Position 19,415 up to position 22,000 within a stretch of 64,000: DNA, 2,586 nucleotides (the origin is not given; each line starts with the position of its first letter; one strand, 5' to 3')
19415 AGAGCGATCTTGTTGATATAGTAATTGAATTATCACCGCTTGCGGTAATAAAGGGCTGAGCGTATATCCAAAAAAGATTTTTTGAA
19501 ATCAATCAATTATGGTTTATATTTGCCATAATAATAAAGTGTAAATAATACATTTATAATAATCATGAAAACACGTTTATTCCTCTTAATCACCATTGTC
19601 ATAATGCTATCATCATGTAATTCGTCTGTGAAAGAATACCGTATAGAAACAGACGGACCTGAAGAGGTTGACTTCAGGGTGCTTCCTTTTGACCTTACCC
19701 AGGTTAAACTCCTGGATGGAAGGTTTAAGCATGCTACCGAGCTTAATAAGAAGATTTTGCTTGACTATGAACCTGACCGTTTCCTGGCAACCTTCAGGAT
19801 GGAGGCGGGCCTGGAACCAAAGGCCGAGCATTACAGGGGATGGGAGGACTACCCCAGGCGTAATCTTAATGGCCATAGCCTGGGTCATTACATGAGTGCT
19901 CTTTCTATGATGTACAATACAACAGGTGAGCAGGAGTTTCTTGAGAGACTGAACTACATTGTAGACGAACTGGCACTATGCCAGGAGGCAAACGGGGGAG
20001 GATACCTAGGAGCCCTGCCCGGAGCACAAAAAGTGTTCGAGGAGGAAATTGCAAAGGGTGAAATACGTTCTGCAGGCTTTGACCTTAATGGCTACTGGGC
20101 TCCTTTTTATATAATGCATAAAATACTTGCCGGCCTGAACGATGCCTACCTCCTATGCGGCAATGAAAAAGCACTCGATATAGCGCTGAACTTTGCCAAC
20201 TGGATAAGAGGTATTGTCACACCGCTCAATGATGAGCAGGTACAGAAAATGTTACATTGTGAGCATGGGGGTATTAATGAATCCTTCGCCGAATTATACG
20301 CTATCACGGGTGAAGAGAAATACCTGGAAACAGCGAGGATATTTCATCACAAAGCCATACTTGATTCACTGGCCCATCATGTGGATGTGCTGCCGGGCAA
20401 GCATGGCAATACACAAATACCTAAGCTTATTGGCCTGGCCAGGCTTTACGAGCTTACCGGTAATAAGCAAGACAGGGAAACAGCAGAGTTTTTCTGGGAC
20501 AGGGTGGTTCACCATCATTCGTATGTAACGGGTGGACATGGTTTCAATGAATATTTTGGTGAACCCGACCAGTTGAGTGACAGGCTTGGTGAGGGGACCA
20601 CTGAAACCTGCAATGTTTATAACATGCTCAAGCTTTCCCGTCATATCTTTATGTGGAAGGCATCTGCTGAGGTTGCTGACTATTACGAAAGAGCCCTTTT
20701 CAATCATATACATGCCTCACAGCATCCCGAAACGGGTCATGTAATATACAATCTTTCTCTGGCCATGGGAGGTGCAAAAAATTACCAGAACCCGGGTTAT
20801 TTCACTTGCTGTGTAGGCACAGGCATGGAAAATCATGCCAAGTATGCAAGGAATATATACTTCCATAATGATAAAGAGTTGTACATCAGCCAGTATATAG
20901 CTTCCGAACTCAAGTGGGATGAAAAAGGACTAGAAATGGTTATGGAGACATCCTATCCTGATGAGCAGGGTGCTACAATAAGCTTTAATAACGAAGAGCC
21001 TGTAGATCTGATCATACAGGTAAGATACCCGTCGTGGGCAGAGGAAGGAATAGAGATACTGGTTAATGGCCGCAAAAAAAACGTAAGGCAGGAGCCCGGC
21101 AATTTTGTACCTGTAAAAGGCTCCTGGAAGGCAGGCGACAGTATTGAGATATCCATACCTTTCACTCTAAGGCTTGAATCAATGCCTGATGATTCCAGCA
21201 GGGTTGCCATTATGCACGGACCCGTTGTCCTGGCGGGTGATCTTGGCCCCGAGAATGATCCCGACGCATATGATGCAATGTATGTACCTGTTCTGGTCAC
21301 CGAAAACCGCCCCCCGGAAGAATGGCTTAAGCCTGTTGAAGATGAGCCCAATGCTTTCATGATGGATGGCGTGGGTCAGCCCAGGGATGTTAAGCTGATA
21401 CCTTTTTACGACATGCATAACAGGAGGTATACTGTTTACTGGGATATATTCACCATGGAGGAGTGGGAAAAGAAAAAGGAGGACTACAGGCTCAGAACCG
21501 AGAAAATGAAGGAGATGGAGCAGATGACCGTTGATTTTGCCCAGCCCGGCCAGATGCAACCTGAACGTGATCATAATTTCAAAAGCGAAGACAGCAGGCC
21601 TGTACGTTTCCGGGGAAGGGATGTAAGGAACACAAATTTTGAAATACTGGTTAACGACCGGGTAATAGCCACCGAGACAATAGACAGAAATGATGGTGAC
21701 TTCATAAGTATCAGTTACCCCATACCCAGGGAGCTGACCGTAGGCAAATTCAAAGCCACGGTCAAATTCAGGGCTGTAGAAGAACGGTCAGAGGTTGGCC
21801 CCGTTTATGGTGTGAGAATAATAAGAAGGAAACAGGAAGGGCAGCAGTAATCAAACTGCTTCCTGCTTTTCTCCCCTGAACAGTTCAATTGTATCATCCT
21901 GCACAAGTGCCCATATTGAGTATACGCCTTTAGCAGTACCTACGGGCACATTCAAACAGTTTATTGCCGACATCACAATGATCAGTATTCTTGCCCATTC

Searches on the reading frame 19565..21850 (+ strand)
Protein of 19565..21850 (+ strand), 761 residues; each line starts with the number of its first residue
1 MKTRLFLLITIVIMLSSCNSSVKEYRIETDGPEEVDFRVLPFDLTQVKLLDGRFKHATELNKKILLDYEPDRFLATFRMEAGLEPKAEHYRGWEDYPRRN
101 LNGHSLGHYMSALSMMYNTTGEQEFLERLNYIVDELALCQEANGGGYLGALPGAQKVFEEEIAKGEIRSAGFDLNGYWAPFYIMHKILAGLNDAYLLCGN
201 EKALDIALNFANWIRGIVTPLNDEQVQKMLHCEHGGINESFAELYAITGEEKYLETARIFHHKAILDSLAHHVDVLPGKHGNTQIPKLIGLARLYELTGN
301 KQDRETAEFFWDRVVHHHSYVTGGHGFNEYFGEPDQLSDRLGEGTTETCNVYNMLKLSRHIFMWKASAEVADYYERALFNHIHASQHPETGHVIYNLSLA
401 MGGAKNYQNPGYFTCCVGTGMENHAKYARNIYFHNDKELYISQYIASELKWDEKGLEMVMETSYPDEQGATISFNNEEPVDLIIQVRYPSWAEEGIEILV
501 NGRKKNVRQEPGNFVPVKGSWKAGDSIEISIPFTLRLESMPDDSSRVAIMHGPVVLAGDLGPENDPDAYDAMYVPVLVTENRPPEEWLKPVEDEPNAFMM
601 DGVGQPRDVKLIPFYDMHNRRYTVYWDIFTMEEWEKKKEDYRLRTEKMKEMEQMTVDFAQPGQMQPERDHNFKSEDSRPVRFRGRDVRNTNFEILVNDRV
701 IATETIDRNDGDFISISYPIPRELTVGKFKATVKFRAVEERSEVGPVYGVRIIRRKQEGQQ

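Call 8: search_protein_families(library=pfam, proteins=[window:19565-21850:+])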
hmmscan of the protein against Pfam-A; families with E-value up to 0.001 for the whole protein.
window:19565-21850:+ (761 aa): 5 families
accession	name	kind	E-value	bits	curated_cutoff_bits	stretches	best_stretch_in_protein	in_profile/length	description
PF07944.18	Beta-AFase-like_GH127_cat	-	8.9e-121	403.9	24.9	1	46-428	1-375/376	Beta-L-arabinofuranosidase, GH127 catalytic domain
PF20736.2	Glyco_hydro127M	-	2.4e-21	76.1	24.2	1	439-532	2-94/95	Beta-L-arabinofuranosidase, GH127 middle domain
PF20620.4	DUF6805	-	1.6e-13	51.6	27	2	687-753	67-133/133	Family of unknown function (DUF6805)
PF16375.10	DUF4986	-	5.8e-08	33.7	29.5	1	574-626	29-84/84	Domain of unknown function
PF03663.20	Glyco_hydro_76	-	0.00011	22.2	25.9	0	106-135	221-250/366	Glycosyl hydrolase family 76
